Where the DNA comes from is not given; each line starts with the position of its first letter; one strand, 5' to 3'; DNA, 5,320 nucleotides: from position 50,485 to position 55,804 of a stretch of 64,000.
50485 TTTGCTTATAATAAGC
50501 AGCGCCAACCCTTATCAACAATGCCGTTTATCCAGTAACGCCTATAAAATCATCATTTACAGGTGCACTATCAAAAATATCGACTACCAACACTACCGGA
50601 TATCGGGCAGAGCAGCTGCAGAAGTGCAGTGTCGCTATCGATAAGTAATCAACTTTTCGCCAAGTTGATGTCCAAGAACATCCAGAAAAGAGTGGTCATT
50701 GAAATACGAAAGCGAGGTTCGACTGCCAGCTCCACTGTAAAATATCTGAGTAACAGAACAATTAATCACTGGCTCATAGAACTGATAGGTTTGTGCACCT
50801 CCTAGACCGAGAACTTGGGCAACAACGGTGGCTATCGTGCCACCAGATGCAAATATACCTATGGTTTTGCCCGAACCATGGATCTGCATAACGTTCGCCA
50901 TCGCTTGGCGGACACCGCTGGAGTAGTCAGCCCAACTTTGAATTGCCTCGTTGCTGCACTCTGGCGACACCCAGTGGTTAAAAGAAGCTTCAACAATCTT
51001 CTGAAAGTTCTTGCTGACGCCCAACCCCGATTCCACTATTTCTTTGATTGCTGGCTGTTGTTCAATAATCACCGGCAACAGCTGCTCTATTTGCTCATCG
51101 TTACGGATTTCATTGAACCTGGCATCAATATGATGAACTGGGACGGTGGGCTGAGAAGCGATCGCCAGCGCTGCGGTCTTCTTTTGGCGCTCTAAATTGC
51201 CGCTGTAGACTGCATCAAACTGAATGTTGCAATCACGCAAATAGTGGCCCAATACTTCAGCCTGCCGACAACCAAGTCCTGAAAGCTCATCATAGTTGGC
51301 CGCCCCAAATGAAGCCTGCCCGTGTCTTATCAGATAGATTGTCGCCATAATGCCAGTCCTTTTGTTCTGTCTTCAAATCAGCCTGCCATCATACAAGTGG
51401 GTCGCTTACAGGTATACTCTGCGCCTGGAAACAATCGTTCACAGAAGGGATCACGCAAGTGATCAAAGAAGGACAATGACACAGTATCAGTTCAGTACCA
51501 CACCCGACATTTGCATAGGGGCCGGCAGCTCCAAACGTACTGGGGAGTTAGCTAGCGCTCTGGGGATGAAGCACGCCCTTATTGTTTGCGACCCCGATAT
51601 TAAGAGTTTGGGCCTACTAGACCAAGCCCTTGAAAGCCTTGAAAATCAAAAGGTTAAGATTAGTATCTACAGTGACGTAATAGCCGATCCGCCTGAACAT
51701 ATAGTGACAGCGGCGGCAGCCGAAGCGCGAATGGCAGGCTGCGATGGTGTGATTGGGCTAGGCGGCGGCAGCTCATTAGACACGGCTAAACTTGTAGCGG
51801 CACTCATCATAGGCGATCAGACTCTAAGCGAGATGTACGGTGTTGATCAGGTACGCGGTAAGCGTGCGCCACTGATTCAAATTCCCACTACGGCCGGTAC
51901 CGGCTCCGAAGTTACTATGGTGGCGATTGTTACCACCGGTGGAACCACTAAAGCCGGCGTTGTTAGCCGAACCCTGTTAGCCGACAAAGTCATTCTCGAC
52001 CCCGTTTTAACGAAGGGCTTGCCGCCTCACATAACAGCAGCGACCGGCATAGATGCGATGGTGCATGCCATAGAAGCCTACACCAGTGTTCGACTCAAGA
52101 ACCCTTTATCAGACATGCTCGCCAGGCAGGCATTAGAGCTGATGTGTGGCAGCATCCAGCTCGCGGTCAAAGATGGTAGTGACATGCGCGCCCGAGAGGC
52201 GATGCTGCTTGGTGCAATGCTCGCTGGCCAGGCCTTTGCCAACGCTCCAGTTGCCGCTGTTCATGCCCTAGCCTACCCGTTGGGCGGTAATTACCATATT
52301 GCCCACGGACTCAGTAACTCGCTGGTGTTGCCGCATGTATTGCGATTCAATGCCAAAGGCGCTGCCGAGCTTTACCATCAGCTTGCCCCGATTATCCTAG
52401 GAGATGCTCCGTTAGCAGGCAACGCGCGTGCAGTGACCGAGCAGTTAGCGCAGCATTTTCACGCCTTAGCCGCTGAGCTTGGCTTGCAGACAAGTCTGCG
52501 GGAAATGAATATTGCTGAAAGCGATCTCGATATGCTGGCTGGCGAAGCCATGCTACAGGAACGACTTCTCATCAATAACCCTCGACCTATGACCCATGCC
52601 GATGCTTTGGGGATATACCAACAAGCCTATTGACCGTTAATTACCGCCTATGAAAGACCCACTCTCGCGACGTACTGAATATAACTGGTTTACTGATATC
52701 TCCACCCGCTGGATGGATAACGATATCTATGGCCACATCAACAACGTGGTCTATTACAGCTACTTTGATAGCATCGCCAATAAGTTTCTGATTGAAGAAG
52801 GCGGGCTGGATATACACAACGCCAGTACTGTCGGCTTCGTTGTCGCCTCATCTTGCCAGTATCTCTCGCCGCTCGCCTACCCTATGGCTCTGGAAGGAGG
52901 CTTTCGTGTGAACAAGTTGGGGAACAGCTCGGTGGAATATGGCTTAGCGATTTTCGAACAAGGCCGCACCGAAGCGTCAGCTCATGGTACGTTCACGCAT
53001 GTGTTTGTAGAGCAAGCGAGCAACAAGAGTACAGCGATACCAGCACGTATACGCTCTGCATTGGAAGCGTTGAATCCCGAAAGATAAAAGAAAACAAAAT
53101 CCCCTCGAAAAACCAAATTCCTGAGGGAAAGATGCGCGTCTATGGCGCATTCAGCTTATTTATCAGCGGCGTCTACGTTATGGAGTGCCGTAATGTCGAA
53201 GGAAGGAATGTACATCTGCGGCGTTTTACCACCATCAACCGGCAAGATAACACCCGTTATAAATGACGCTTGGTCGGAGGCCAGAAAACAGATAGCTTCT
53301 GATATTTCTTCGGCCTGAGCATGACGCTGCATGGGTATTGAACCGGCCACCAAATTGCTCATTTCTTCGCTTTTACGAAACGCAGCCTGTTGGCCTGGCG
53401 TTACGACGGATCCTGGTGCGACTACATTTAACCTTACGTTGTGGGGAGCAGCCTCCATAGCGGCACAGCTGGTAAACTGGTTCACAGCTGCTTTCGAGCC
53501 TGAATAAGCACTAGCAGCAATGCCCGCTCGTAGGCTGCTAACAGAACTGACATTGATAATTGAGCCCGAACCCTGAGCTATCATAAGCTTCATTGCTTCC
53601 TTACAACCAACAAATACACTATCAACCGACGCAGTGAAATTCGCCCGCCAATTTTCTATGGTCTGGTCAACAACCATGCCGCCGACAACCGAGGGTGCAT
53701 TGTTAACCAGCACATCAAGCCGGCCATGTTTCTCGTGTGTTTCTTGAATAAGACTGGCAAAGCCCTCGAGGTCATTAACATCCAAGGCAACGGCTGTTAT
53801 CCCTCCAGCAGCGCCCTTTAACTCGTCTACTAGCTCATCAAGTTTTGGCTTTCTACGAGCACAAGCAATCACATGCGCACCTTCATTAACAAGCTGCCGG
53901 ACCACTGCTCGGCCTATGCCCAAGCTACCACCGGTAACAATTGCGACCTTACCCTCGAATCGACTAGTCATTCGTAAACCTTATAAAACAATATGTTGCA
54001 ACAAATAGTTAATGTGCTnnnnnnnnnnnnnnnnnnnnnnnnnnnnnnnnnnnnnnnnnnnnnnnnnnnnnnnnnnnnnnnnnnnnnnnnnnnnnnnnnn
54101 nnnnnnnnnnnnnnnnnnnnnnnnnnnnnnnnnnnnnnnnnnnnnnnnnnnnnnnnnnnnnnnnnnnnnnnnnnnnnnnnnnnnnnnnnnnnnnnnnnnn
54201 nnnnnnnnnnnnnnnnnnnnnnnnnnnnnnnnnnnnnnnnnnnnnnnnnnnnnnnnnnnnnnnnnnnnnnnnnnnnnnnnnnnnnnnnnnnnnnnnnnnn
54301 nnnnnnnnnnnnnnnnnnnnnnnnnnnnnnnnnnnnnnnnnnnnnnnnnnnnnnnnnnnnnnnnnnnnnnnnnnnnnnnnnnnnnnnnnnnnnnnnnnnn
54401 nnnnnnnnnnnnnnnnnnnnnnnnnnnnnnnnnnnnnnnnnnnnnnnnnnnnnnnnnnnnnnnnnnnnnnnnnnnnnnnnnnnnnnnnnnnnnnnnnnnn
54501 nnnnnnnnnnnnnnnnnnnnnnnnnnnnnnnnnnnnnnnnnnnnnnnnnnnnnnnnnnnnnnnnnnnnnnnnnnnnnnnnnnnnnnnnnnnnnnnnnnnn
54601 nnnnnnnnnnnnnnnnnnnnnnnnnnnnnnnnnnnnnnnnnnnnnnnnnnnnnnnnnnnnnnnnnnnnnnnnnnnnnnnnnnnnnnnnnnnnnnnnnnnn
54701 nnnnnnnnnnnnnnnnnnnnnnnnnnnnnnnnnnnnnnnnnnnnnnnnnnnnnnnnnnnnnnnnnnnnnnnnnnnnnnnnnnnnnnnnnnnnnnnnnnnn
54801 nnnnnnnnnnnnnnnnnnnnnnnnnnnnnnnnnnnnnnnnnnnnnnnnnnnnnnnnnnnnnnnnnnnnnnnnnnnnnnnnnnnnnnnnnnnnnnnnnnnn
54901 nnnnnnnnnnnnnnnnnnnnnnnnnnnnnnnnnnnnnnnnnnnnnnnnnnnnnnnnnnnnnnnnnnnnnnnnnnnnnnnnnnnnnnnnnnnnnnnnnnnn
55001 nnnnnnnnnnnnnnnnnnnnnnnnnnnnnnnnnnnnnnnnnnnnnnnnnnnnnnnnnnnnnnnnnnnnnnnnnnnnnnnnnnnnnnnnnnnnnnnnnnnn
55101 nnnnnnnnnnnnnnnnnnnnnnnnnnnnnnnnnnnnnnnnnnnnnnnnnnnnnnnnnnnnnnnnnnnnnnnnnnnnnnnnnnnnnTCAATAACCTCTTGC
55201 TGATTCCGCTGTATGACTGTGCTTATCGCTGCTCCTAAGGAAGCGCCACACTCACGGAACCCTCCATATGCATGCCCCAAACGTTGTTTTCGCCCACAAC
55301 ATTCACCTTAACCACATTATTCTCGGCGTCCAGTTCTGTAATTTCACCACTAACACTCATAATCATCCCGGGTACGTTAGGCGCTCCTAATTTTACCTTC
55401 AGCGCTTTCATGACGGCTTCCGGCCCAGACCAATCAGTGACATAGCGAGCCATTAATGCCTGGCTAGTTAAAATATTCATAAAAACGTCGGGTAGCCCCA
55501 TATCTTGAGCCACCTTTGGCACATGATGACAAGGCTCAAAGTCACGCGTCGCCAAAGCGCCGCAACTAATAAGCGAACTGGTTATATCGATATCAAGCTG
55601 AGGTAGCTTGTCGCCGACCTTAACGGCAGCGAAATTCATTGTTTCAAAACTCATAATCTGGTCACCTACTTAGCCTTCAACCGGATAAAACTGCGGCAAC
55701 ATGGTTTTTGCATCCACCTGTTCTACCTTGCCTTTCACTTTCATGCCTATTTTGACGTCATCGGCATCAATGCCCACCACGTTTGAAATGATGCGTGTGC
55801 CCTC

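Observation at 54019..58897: ChsH2-ChsH1-Ltp2-type hydratase/retro-aldolase triad behind a TonB-dependent receptor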

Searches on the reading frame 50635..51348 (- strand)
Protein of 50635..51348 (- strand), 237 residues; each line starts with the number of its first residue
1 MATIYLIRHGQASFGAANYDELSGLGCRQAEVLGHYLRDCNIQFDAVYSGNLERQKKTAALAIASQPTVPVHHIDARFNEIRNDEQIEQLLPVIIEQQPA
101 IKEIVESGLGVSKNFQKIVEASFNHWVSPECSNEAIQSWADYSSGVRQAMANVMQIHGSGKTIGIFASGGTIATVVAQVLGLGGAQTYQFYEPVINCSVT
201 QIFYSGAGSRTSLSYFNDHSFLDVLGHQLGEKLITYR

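Call 3: search_protein_families(library=pfam, proteins=[window:50635-51348:-])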
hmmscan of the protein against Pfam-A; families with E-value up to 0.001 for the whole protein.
window:50635-51348:- (237 aa): 1 family
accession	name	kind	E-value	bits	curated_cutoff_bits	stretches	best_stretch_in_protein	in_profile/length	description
PF00300.27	His_Phos_1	-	3.1e-16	60.1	21.7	1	4-84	1-83/194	Histidine phosphatase superfamily (branch 1)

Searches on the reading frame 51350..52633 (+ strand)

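Call 3: search_protein_families(library=pfam, proteins=[window:51350-52633:+])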
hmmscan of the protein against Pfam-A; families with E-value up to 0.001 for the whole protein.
window:51350-52633:+ (427 aa): 3 families
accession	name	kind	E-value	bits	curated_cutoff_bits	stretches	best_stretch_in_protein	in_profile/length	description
PF25137.1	ADH_Fe_C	-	7.4e-54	182.8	27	1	229-427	1-194/194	Fe-containing alcohol dehydrogenase family, C-terminal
PF00465.25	Fe-ADH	-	1.6e-44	151.9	31.3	1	53-218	3-168/168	Iron-containing alcohol dehydrogenase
PF13685.12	Fe-ADH_2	-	5.9e-10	39.8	28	1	56-151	2-95/149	Iron-containing alcohol dehydrogenase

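Call 7: search_protein_families(library=ncbifam, proteins=[window:51350-52633:+], max_evalue=0.01)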
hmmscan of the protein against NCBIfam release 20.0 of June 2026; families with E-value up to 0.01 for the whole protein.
window:51350-52633:+ (427 aa): 17 families
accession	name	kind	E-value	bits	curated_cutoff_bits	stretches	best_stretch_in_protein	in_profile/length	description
NF041833.1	Fe_ADH_ErcA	equivalog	4.8e-91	305.7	550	1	51-426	8-381/382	alcohol dehydrogenase-like regulatory protein ErcA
NF050025.1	SulfAcetaldRedSarD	equivalog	1.1e-81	274.7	700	1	45-426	2-384/385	sulfoacetaldehyde reductase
NF053866.1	CholDhdGbsBBac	equivalog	1.4e-74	251.1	550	1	45-427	9-391/392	choline dehydrogenase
NF058672.1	4HyButDHCUPNE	equivalog_domain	8.4e-73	245.7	500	1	53-425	9-376/378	4-hydroxybutyrate dehydrogenase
TIGR02638.1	lactal_redase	equivalog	1.5e-71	241.3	523.15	1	56-423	12-379/379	lactaldehyde reductase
NF007911.0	PRK10624.1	equivalog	2.8e-67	227.3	537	1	57-427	14-382/382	lactaldehyde reductase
NF011998.0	PRK15454.1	equivalog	1.1e-64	218.7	556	1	47-426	23-394/395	ethanolamine utilization ethanol dehydrogenase EutG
NF007363.0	PRK09860.1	equivalog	2.6e-64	217.7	581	1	55-426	13-382/383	L-threonine dehydrogenase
NF010378.0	PRK13805.1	equivalog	1.4e-61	208.5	951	1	71-427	480-864/872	bifunctional acetaldehyde-CoA/alcohol dehydrogenase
TIGR03405.1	Phn_Fe-ADH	equivalog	1.5e-47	162.1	423.7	1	55-405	8-348/355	iron-containing alcohol dehydrogenase PsrA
TIGR04266.1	NDMA_methanol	equivalog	2.8e-38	131.8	625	1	47-351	12-320/420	NDMA-dependent methanol dehydrogenase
NF041822.1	daptide_DH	equivalog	9.2e-22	77.4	300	1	76-265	3-196/363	daptide-type RiPP biosynthesis dehydogenase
NF011717.0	PRK15138.1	equivalog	2.6e-18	66.3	645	1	82-396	39-356/387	alcohol dehydrogenase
NF006941.0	PRK09423.1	subfamily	2.8e-08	33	336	1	56-153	13-107/367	glycerol dehydrogenase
NF053832.1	GlycoaldRedHalo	equivalog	2e-05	23.9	550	1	48-151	5-105/363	glycolaldehyde reductase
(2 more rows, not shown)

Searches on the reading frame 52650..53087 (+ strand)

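Call 3: search_protein_families(library=pfam, proteins=[window:52650-53087:+])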
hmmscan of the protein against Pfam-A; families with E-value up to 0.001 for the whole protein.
window:52650-53087:+ (145 aa): 3 families
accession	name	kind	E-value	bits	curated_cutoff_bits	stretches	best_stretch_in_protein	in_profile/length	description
PF13279.12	4HBT_2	-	8.4e-13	49.3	25.5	1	20-138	2-122/122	Thioesterase-like superfamily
PF03061.28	4HBT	-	3e-10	40.7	20.6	1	27-108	1-77/79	Thioesterase superfamily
PF20791.3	Acyl-ACP_TE_C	-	5.7e-05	23.7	21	1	10-49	5-45/101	Acyl-ACP thioesterase C-terminal domain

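Call 7: search_protein_families(library=ncbifam, proteins=[window:52650-53087:+], max_evalue=0.01)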
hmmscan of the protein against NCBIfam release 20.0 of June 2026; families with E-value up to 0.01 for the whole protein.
window:52650-53087:+ (145 aa): 2 families
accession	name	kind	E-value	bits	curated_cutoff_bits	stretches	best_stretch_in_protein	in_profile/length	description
TIGR00051.1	TIGR00051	subfamily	4.8e-08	33.4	68.7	1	20-131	5-117/117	YbgC/FadM family acyl-CoA thioesterase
NF047424.1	MenI_Staph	exception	0.0015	18.4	225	1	14-127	5-119/148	1,4-dihydroxy-2-naphthoyl-CoA hydrolase MenI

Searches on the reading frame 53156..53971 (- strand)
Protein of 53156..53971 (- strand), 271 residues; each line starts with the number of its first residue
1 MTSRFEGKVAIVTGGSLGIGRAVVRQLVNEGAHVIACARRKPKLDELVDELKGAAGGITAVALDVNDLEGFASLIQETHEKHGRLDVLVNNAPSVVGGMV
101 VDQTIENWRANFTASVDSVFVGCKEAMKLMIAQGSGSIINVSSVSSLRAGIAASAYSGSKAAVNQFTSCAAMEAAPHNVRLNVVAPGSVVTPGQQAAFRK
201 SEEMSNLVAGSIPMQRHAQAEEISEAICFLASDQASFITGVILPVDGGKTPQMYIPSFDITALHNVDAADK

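Call 3: search_protein_families(library=pfam, proteins=[window:53156-53971:-])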
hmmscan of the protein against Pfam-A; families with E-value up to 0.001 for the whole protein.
window:53156-53971:- (271 aa): 5 families
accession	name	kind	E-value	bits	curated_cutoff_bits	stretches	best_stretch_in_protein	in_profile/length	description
PF13561.12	adh_short_C2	-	4.7e-55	187.2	27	1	18-249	7-235/236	Enoyl-(Acyl carrier protein) reductase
PF00106.31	adh_short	-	2e-52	178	26.6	1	8-199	1-192/195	short chain dehydrogenase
PF08659.16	KR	-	5.5e-13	49.7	22.6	1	11-168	4-161/180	KR domain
PF13460.12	NAD_binding_10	-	8.9e-05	22.9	27.2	1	15-77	2-60/184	NAD(P)H-binding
PF01370.27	Epimerase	-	0.00017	21.5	20.9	1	11-198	2-181/240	NAD dependent epimerase/dehydratase family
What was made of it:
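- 53156..53971 (-): Classical SDR oxidoreductase (271 aa). It is a conserved companion of the trio, and its substrate is unassigned. Pfam adh_short_C2 4.7e-55 (call 3).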

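Call 7: search_protein_families(library=ncbifam, proteins=[window:53156-53971:-], max_evalue=0.01)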
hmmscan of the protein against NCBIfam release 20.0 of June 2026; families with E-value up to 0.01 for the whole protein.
window:53156-53971:- (271 aa): 238 families (the best 25 are shown)
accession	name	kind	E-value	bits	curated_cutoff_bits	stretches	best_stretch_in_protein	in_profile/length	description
NF004791.0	PRK06138.1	equivalog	8.7e-63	212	312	1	4-250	2-250/252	SDR family oxidoreductase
NF005559.1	PRK07231.1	subfamily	1.3e-62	211.5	215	1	4-250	1-248/249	glucose 1-dehydrogenase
NF052558.1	MBtsdlDhBudC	equivalog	7.3e-62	209.2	270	1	5-252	1-244/250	meso-2,3-butanediol dehydrogenase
NF049979.1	AlphHSDSHdhA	equivalog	4.6e-55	186.9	350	1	6-249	2-246/258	7alpha-hydroxysteroid dehydrogenase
NF005446.0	PRK07035.1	equivalog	5e-55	186.5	373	1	5-249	9-253/255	SDR family oxidoreductase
NF005681.0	PRK07478.1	subfamily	1.9e-54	184.8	267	1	4-249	3-249/254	SDR family oxidoreductase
NF004818.0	PRK06172.1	equivalog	5.9e-54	183.1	336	1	1-250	1-251/253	SDR family oxidoreductase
TIGR01830.1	3oxo_ACP_reduc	equivalog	2.7e-53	181.1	297.75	1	10-248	1-237/239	3-oxoacyl-[acyl-carrier-protein] reductase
NF009466.0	PRK12826.1-2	subfamily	6.5e-53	179.7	222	1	8-250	4-245/248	3-oxoacyl-ACP reductase FabG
NF009464.0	PRK12824.1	subfamily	2.5e-52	178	269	1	8-249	3-242/245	3-oxoacyl-ACP reductase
NF004198.0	PRK05653.1-3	equivalog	6.7e-52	176.4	296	1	3-249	3-246/248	3-oxoacyl-ACP reductase FabG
TIGR04316.1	dhbA_paeA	equivalog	3.4e-51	174.2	300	1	10-250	1-248/250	2,3-dihydro-2,3-dihydroxybenzoate dehydrogenase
NF009468.0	PRK12826.1-4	equivalog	4.1e-51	174.1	318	1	1-250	1-248/256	SDR family oxidoreductase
NF006693.0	PRK09242.1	equivalog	8.4e-51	172.6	328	1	4-249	7-253/258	SDR family oxidoreductase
NF053702.1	TrHdxCHCADhChcB1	equivalog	1.2e-50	172.2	400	1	4-250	1-241/250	trans-4-hydroxycyclohexanecarboxylate dehydrogenase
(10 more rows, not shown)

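Call 52: search_solved_structures(query=window:53156-53971:-, max_evalue=1e-30)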
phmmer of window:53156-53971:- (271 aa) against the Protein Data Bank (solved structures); distinct sequences matched with E-value up to 1e-30: 135 (the best 60 are shown).
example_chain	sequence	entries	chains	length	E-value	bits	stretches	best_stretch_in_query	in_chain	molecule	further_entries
5ff9_A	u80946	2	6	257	1.2e-38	136.4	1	5-250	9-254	Noroxomaritidine/Norcraugsodine Reductase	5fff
5feu_A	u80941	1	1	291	1.8e-38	135.7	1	5-250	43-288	Noroxomaritidine/Norcraugsodine Reductase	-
3uf0_A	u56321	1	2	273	2e-38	135.6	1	6-248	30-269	Short-chain dehydrogenase/reductase SDR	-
4ni5_A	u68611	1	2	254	3.6e-38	134.7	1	4-252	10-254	Oxidoreductase, short-chain dehydrogenase/reductase family protein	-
3tox_A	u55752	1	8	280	9.3e-38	133.4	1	2-250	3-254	Short chain dehydrogenase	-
4dqx_A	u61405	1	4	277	1e-37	133.2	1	7-250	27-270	Probable oxidoreductase protein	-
2uvd_A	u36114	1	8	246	1.4e-37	132.8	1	6-249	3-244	3-OXOACYL-(ACYL-CARRIER-PROTEIN) REDUCTASE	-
5epo_A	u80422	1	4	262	2e-37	132.3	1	3-249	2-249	7-alpha-hydroxysteroid deydrogenase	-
6ci8_A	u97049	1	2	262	2.2e-37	132.2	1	3-252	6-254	3-oxoacyl-[acyl-carrier-protein] reductase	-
6ci9_A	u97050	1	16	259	2.2e-37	132.2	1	3-250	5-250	3-oxoacyl-[acyl-carrier-protein] reductase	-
7vdo_D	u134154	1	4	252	2.2e-37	132.2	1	1-252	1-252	3-alpha-(Or 20-beta)-hydroxysteroid dehydrogenase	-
5x8h_A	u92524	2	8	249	3e-37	131.7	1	6-250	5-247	Short-chain dehydrogenase reductase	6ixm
4rf5_A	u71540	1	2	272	3.8e-37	131.4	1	1-252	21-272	NADPH dependent R-specific alcohol dehydrogenase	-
7ejh_A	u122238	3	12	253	5e-37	131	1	1-252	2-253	3-alpha-(Or 20-beta)-hydroxysteroid dehydrogenase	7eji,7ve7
2c07_A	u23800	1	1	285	5.7e-37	130.8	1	6-251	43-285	3-OXOACYL-(ACYL-CARRIER PROTEIN) REDUCTASE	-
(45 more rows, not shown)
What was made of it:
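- Tried and rejected: NCBIfam and PDB hits are generic, and 7-alpha-HSDH scores 187 bits against a cut-off of 350 (calls 7, 52).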

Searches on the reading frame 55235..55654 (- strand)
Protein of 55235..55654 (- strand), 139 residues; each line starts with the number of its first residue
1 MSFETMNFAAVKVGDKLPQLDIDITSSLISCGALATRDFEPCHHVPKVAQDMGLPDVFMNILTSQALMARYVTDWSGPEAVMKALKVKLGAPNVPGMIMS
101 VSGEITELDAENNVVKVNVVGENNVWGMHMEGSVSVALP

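Call 3: search_protein_families(library=pfam, proteins=[window:55235-55654:-])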
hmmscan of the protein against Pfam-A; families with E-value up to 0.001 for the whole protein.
window:55235-55654:- (139 aa): 1 family
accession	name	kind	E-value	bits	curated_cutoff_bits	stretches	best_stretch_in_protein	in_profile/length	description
PF01575.25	MaoC_dehydratas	-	0.00024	21.1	27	1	17-117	10-113/123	MaoC like domain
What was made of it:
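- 55235..55654 (-): ChsH1-like catalytic MaoC hot-dog subunit of the enoyl-CoA hydratase (139 aa). Weak Pfam MaoC_dehydratas, 2.4e-4 (call 3).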

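Call 7: search_protein_families(library=ncbifam, proteins=[window:55235-55654:-], max_evalue=0.01)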
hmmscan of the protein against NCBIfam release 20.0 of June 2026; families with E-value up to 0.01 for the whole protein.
window:55235-55654:- (139 aa): 3 families
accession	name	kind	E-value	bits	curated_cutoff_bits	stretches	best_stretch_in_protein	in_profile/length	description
NF040620.1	fused_HadA_HadB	exception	1.1e-10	41.6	350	1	4-122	192-314/329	fused (3R)-hydroxyacyl-ACP dehydratase subunits HadA/HadB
NF010246.0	PRK13693.1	equivalog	3.3e-10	40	203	1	7-121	5-124/142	(3R)-hydroxyacyl-ACP dehydratase subunit HadB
NF006045.0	PRK08190.1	subfamily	0.0018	17.2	282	1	4-139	7-142/467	bifunctional enoyl-CoA hydratase/phosphate acetyltransferase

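Call 10: search_solved_structures(query=window:55235-55654:-, show_alignments=2, max_evalue=0.1)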
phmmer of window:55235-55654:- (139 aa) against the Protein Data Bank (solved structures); distinct sequences matched with E-value up to 0.1: 7.
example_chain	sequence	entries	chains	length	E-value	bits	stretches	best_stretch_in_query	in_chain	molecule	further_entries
4w78_B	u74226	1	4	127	7e-22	81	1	13-137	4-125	Hydratase ChsH2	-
4wnb_B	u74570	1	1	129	7.3e-22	81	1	13-137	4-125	Hydratase ChsH1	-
4v12_A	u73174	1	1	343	4.3e-09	39.6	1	5-119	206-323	MAOC LIKE DOMAIN PROTEIN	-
4rv2_B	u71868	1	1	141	5e-09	39.4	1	7-119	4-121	MaoC family protein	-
5i7n_A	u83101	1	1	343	3.4e-08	36.7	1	5-113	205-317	MaoC-like dehydratase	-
4rlj_B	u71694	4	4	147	1e-06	31.9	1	6-118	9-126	(3R)-hydroxyacyl-ACP dehydratase subunit HadB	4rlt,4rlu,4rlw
5zy8_B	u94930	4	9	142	1.3e-06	31.6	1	7-118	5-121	3-hydroxyacyl-ACP dehydratase | (3R)-hydroxyacyl-ACP dehydratase subunit HadB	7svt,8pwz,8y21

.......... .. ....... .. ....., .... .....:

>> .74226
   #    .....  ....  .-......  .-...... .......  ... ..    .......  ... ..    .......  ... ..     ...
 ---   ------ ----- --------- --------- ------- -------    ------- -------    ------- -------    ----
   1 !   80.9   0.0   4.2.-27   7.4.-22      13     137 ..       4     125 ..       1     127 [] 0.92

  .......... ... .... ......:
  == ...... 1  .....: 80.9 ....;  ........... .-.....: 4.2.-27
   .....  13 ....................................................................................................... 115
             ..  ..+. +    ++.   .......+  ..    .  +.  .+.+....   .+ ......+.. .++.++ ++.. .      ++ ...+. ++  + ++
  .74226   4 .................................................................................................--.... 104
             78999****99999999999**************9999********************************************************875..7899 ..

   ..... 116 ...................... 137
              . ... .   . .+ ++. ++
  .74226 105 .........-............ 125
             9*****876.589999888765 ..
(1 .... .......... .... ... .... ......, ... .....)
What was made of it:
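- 55235..55654 (-): PDB ChsH1 (127-aa chains 4W78_B/4WNB_B) 7e-22 (call 10). The Asp/His dyad is kept: Asp38 and His43 align with Asp29 and His34 of the M. tuberculosis chain (call 10).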
